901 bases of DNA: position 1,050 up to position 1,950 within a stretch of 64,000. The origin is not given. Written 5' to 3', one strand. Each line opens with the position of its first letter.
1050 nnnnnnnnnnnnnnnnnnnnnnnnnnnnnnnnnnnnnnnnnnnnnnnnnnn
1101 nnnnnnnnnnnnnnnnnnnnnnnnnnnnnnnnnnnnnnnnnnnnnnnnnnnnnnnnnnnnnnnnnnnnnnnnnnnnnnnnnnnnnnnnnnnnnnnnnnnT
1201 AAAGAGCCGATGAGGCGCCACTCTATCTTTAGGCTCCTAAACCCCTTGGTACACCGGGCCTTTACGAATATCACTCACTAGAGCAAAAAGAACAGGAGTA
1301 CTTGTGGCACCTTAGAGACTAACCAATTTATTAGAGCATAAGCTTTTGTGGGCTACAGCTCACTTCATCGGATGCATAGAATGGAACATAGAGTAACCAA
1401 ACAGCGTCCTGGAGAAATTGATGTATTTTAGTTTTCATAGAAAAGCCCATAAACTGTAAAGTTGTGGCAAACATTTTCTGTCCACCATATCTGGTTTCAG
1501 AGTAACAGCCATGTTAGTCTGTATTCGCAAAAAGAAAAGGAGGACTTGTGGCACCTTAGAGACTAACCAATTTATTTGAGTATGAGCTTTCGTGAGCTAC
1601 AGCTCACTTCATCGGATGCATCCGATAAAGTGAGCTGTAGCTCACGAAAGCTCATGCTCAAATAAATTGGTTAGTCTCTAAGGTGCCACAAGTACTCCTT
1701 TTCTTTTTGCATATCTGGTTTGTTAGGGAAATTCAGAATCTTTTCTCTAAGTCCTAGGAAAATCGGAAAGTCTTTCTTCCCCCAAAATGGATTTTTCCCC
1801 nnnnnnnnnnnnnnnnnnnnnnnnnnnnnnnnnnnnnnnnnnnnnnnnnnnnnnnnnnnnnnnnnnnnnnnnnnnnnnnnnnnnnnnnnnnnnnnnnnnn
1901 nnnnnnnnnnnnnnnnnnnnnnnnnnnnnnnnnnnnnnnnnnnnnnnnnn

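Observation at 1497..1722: Palindromic hairpin repeat family with 11-12 bp target-site duplications and variable arm truncation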

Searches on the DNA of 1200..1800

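Call 9: search_rna_families(source=window, start=1200, end=1800, threshold=evalue, max_evalue=10, show_alignments=5)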
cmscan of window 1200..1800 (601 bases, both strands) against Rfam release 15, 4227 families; matches with E-value up to 10: 5.
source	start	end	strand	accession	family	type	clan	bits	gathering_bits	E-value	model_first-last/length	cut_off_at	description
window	1517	1720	+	RF00885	MIR821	Gene; miRNA;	-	102.2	249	1e-19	1-275/275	no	MIR821 microRNA precursor family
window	1517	1720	-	RF00885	MIR821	Gene; miRNA;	-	96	249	2.5e-18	1-275/275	no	MIR821 microRNA precursor family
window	1580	1656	-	RF00683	mir-143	Gene; miRNA;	-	25.2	60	0.0012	1-84/84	no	mir-143 microRNA precursor family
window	1543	1707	+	RF02635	EF0820_EF0821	Gene; sRNA;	-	19.8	442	0.0083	1-370/370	no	Enterococcus sRNA EF0820_EF0821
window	1206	1224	+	RF01131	sR47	Gene; snRNA; snoRNA; CD-box;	CL00132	11.4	40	4.9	1-55/55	no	Small nucleolar RNA sR47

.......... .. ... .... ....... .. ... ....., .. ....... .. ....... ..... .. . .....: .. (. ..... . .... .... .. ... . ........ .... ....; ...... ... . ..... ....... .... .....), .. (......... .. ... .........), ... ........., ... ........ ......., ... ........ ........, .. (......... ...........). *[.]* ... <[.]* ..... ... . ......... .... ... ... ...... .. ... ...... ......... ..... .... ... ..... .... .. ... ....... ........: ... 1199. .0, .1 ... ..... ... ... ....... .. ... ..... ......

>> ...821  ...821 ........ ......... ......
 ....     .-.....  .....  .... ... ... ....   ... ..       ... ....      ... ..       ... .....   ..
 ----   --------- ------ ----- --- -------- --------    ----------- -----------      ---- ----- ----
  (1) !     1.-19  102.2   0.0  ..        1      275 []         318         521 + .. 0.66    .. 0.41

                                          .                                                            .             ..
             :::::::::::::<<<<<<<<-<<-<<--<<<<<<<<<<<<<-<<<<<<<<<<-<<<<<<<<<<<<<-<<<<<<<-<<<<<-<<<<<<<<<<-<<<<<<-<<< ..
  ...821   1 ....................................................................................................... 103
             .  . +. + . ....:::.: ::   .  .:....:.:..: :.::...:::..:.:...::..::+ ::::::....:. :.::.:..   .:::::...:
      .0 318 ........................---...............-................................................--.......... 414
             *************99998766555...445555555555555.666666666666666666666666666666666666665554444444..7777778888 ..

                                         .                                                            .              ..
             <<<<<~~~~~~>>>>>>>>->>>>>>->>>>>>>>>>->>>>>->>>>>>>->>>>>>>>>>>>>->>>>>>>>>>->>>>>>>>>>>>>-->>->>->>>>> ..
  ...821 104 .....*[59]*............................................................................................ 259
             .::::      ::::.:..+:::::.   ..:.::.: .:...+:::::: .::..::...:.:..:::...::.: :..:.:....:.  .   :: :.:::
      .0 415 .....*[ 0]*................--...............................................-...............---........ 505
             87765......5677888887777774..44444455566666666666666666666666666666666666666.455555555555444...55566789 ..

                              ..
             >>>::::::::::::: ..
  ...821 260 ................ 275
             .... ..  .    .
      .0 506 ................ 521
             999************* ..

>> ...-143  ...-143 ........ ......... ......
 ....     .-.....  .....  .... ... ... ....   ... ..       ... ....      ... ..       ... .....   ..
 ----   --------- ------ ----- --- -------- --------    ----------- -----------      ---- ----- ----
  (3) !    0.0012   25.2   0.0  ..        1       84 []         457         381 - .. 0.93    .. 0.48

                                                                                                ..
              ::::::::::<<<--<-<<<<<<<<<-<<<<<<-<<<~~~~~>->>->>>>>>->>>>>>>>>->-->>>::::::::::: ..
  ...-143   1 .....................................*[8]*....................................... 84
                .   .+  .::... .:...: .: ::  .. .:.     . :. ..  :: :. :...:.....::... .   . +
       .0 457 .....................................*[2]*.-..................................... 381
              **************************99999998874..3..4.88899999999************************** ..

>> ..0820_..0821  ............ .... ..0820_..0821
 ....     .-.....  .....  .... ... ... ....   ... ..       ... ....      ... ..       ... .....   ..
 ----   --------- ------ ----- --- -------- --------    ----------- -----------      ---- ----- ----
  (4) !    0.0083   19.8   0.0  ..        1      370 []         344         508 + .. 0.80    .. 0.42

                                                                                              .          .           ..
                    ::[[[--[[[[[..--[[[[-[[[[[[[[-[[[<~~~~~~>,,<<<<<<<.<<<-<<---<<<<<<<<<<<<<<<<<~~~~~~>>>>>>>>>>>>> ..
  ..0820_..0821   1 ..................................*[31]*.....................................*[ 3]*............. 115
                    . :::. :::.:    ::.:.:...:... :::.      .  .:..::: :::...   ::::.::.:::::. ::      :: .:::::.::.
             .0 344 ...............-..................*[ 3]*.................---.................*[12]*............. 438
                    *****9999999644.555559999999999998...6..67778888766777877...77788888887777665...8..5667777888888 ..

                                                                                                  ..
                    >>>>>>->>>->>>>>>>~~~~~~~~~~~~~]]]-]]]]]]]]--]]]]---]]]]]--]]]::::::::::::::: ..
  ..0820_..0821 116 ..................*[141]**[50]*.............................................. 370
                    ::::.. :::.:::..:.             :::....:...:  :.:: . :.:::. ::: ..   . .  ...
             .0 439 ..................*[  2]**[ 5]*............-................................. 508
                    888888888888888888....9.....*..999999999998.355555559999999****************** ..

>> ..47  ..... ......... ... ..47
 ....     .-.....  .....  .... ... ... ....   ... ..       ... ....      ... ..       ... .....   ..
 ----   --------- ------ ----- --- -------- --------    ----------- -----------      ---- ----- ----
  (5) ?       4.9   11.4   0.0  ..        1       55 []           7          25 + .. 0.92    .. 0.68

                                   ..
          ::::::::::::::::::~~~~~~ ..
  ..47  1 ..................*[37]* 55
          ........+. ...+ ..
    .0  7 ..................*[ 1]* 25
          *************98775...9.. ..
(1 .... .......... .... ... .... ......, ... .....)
